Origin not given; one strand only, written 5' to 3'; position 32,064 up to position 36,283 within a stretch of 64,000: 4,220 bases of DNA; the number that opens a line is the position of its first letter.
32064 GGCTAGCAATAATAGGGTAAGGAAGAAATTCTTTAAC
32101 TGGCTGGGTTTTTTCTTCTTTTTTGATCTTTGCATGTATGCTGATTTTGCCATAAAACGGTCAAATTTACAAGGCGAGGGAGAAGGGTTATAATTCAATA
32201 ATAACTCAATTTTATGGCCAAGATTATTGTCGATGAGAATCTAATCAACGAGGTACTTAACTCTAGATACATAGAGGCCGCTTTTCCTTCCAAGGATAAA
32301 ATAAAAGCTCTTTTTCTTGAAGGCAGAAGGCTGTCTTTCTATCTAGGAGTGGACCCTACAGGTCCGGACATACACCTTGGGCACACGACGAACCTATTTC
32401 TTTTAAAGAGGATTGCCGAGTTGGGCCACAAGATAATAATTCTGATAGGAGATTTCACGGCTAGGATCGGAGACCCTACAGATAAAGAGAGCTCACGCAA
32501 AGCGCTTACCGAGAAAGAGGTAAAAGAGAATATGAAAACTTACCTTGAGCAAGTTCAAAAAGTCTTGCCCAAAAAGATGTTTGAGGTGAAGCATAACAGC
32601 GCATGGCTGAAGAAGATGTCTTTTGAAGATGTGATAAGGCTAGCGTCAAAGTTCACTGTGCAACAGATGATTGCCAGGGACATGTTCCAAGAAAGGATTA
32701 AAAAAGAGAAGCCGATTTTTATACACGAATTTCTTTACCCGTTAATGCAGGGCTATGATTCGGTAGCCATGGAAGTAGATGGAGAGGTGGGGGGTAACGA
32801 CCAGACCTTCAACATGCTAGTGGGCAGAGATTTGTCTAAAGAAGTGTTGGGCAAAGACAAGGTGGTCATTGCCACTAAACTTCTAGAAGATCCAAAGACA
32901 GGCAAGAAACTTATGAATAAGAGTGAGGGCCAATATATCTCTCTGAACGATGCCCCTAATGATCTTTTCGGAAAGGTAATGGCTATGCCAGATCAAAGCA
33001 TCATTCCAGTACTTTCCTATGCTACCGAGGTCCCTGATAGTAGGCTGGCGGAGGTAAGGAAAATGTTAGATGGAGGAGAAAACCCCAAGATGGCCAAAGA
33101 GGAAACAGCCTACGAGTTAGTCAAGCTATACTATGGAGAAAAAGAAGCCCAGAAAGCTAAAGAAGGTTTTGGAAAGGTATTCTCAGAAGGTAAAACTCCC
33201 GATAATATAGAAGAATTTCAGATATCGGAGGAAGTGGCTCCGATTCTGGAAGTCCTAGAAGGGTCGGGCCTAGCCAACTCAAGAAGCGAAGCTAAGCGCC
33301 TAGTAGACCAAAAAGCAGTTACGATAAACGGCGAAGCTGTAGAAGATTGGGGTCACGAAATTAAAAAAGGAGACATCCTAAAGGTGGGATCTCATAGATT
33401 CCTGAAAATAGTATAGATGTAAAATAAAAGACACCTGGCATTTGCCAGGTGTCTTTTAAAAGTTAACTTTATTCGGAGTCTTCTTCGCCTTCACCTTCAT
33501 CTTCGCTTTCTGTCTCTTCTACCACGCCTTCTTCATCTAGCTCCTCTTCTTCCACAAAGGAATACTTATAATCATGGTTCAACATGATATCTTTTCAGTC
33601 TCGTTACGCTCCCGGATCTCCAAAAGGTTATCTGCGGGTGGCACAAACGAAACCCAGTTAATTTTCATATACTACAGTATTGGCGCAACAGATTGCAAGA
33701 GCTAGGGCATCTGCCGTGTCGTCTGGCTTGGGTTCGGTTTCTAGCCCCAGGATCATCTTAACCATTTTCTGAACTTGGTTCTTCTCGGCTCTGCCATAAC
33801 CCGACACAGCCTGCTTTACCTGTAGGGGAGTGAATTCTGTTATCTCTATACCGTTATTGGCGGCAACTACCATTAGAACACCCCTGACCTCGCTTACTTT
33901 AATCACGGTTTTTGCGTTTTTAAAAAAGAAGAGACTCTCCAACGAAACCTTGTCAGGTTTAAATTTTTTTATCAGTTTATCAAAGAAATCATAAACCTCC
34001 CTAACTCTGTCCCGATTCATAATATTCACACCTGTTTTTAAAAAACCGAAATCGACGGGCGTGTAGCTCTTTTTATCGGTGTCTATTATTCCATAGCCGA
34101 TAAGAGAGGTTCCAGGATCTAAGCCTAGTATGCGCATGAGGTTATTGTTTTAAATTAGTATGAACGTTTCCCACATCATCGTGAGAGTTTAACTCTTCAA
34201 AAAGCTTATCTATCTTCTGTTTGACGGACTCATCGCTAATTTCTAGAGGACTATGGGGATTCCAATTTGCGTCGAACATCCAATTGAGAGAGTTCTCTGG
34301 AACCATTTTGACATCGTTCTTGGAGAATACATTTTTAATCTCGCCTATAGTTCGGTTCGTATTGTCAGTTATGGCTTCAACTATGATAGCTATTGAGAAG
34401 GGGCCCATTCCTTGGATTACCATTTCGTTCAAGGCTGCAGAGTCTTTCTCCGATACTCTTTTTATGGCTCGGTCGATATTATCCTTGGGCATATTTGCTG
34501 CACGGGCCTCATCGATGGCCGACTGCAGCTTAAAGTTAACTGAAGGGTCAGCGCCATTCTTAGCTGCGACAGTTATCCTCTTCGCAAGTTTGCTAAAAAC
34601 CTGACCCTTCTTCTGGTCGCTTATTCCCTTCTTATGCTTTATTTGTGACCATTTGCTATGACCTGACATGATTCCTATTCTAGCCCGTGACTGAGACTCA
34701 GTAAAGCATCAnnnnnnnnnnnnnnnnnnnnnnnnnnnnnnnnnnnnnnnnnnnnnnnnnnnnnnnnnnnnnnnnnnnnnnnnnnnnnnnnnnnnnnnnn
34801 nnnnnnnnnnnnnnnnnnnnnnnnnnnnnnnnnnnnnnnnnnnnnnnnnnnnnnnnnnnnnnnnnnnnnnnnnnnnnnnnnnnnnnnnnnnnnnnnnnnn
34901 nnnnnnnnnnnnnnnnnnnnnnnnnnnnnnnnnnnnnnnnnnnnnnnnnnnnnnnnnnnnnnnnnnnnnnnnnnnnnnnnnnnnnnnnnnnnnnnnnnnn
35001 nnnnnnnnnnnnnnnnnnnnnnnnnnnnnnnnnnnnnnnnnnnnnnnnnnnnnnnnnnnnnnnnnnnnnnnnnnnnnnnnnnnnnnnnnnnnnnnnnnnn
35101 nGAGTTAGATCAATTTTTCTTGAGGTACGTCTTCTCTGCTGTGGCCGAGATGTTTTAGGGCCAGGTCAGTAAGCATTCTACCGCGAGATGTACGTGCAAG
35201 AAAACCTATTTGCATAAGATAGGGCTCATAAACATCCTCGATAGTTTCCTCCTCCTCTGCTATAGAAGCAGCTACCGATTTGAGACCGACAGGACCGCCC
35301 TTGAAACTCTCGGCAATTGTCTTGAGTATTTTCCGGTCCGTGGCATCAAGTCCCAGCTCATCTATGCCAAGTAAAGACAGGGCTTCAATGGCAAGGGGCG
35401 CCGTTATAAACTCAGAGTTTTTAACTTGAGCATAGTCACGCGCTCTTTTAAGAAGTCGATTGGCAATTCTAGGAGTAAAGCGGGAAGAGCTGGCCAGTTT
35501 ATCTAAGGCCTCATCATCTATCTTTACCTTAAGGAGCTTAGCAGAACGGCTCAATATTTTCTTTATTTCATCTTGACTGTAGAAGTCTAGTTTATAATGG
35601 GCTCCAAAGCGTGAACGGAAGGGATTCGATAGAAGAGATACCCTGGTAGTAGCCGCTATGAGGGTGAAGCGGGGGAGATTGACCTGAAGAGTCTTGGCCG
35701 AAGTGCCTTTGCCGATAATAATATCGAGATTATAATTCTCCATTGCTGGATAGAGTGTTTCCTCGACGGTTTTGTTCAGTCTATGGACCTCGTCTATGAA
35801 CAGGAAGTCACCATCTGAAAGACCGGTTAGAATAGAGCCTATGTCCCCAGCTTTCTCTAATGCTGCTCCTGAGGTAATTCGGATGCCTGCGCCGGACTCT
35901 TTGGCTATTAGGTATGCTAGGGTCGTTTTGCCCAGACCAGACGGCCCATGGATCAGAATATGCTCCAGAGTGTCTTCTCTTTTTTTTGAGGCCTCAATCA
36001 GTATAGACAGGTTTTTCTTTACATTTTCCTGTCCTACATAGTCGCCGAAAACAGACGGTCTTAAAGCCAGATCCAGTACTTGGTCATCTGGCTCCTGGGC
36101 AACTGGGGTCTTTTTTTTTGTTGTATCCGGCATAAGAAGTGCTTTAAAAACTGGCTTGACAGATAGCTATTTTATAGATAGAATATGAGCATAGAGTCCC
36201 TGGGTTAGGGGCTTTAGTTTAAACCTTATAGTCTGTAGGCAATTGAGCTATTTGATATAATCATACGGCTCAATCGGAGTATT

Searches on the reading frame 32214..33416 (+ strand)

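Call 11: search_protein_families(library=pfam, proteins=[window:32214-33416:+])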
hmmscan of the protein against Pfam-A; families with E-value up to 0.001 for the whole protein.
window:32214-33416:+ (400 aa): 4 families
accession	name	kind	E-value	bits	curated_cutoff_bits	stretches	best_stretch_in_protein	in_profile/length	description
PF00579.31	tRNA-synt_1b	-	8.7e-62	209.5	21.1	1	37-323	3-291/292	tRNA synthetases class I (W and Y)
PF01479.30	S4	-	1.2e-08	34.9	22.8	1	351-388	10-47/48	S4 domain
PF22421.1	SYY_C-terminal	-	1.2e-07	31.9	27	1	330-388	7-65/83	Tyrosine--tRNA ligase SYY-like C-terminal domain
PF13275.11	S4_2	-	0.00042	20.6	24.6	1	336-395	2-61/65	S4 domain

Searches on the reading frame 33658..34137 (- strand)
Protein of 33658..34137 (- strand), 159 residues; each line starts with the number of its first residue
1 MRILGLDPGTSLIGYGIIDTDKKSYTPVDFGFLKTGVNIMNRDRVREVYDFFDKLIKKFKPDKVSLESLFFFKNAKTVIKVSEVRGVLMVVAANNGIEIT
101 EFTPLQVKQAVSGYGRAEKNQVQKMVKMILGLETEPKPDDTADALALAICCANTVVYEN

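Call 11: search_protein_families(library=pfam, proteins=[window:33658-34137:-])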
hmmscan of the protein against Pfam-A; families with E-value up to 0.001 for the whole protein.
window:33658-34137:- (159 aa): 1 family
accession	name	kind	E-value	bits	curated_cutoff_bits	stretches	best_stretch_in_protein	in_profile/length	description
PF02075.23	RuvC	-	6.3e-47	159.6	22.2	1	3-150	1-147/148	Crossover junction endodeoxyribonuclease RuvC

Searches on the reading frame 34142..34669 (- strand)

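Call 11: search_protein_families(library=pfam, proteins=[window:34142-34669:-])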
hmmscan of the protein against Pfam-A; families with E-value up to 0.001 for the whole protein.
window:34142-34669:- (175 aa): 2 families
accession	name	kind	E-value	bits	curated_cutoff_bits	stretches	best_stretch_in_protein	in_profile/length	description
PF20772.2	TACO1_YebC_N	-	1.1e-29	103.1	36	1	5-74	1-72/73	TACO1/YebC protein N-terminal domain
PF01709.26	Transcrip_reg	-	2.9e-22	79.5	27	2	81-134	2-55/160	TACO1/YebC second and third domain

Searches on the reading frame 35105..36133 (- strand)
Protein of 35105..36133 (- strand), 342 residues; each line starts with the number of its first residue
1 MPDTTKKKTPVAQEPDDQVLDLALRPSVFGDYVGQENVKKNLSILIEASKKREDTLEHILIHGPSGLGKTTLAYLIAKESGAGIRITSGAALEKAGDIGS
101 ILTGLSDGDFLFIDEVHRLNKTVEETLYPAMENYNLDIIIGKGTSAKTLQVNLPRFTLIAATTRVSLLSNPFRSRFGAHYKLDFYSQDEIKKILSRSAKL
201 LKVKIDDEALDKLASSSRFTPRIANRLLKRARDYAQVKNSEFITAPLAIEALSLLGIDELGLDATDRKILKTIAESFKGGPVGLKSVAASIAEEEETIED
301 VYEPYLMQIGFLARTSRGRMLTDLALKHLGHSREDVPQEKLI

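Call 11: search_protein_families(library=pfam, proteins=[window:35105-36133:-])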
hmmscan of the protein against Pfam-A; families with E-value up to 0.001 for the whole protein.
window:35105-36133:- (342 aa): 10 families
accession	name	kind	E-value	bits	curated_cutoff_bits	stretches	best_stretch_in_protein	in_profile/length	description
PF05496.18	RuvB_N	-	2.9e-67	225.8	27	1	24-182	1-159/159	Holliday junction DNA helicase RuvB P-loop domain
PF05491.19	RuvB_C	-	8.5e-27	93.4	24.7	1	259-329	1-71/72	RuvB C-terminal winged helix domain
PF17864.7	AAA_lid_4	-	8.4e-25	86.8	27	1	185-258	1-74/74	RuvB AAA lid domain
PF00004.35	AAA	-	7.4e-17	62.5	21.2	1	59-182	1-129/131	ATPase family associated with various cellular activities (AAA)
PF07728.20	AAA_5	-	3.1e-08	34.2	22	1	58-176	1-139/139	AAA domain (dynein-related subfamily)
PF00158.32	Sigma54_activat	-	1.2e-05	25.5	20.2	0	41-80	7-46/168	Sigma-54 interaction domain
PF06068.19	TIP49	-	1.9e-05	24.4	23.8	1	31-88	25-82/347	TIP49 P-loop domain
PF13173.12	AAA_14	-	3.6e-05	24.2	27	1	59-149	5-103/129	AAA domain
PF13191.12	AAA_16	-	0.00036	21.5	32.6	0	36-86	6-55/167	AAA ATPase domain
PF00931.28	NB-ARC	-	0.00051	19.8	23.5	0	52-79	14-41/248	NB-ARC domain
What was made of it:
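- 35105..36133 (-): ruvB, transcribed divergently. Its ATG lies 23 nt from the RNA's -35 box. Call 11 (RuvB_N, AAA_lid_4, RuvB_C).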

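Call 13: find_related_loci(query=window:35105-36133:-, collection=genome_contigs, flank=3000)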
Query window:35105-36133:- (342 aa) in genome_contigs; peptide patterns used: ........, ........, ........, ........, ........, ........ (x = any residue, [..] = any of these).
367 stretches matched a pattern; 142 encode a relative of the query (tblastn E <= 1e-3); the best 80 are kept; 80 distinct loci.
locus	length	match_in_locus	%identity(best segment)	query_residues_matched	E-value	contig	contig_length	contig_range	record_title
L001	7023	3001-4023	82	1-342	0e+0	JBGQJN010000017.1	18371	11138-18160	MAG: Candidatus Paceibacteria bacterium isolate OBJ2_061818_070_22 k141_776991_length_18371_cov_9.0000, whole genome sho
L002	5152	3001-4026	83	1-342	0e+0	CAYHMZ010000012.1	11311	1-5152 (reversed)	MAG TPA_asm: uncultured Candidatus Saccharibacteria bacterium isolate ERP119705_co13_640 genome assembly, contig: NODE_7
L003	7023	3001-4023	79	1-342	3e-179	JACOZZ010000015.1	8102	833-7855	MAG: Candidatus Yanofskybacteria bacterium isolate NC_groundwater_218_Ag_S-0.1um_43_10 S4_GD2017_2_S1_scaffold_14832, wh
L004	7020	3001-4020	82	1-342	2e-177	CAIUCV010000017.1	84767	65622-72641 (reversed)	MAG: Candidatus Yanofskybacteria bacterium isolate D14_bin-0819 genome assembly, contig: bin-0819:17/23, whole genome sh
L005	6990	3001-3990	79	1-330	1e-176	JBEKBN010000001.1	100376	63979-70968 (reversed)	MAG: Minisyncoccia bacterium isolate SPRUCE 137 SPRUCE_137_1, whole genome shotgun sequence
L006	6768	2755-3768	79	1-339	8e-177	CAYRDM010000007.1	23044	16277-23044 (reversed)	MAG TPA_asm: uncultured Candidatus Saccharibacteria bacterium isolate SRP193066_co2_445 genome assembly, contig: NODE_11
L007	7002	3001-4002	80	1-334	3e-176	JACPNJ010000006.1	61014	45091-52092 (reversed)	MAG: Candidatus Yanofskybacteria bacterium isolate NC_groundwater_572_Ag_S-0.1um_42_14 S35_SO-1_scaffold_410875, whole g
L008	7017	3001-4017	78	6-342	6e-176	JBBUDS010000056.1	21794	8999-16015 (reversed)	MAG: Patescibacteria group bacterium isolate H41-bin092_1 H41_bin092_1_000000000056, whole genome shotgun sequence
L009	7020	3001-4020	76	2-342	1e-173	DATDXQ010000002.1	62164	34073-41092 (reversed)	MAG TPA_asm: Candidatus Paceibacterota bacterium isolate SMAG_U8143 k141_122165, whole genome shotgun sequence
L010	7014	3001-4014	75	4-342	3e-171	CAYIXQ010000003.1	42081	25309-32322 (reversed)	MAG TPA_asm: uncultured Candidatus Saccharibacteria bacterium isolate ERP119705_co6_804 genome assembly, contig: NODE_76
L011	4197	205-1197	76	5-335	8e-172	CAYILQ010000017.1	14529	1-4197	MAG TPA_asm: uncultured Candidatus Saccharibacteria bacterium isolate ERP119705_co24_158 genome assembly, contig: NODE_5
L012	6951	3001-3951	79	13-329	2e-166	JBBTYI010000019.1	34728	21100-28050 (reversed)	MAG: Patescibacteria group bacterium isolate H43-bin026_1 H43_bin026_1_000000000019, whole genome shotgun sequence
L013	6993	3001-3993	74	12-342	5e-165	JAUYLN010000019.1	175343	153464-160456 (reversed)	MAG: bacterium isolate C24_metabat.bin.36 C24_k141_182580, whole genome shotgun sequence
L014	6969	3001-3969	75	8-330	3e-162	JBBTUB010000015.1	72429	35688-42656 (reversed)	MAG: Patescibacteria group bacterium isolate H51-bin006_1 H51_bin006_1_000000000015, whole genome shotgun sequence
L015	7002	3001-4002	71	1-330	3e-159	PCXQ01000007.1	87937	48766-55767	MAG: Candidatus Yanofskybacteria bacterium CG10_big_fil_rev_8_21_14_0_10_36_16 CG10_8_21_14_0.10_scaffold_105_c, whole g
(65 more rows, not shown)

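Call 56: find_encoding_contigs(protein=window:35105-36133:-, flank=1500, max_places=6)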
Protein window:35105-36133:- (342 aa): 1 contig read that carries it; 1 place shown.
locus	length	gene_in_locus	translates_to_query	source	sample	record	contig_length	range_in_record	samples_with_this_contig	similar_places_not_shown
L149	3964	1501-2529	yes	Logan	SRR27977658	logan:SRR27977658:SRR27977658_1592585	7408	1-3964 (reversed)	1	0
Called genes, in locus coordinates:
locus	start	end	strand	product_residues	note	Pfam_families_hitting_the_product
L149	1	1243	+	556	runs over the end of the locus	PF05157:MshEN (weak), PF00437:T2SSE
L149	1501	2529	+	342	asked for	PF06068:TIP49 (faint), PF05496:RuvB_N, PF00158:Sigma54_activat (faint), PF00004:AAA, PF07728:AAA_5 (weak), PF17864:AAA_lid_4, PF05491:WHD_RuvB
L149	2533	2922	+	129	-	-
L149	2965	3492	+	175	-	PF20772:TACO1_YebC_N, PF01709:Transcrip_reg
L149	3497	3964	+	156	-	?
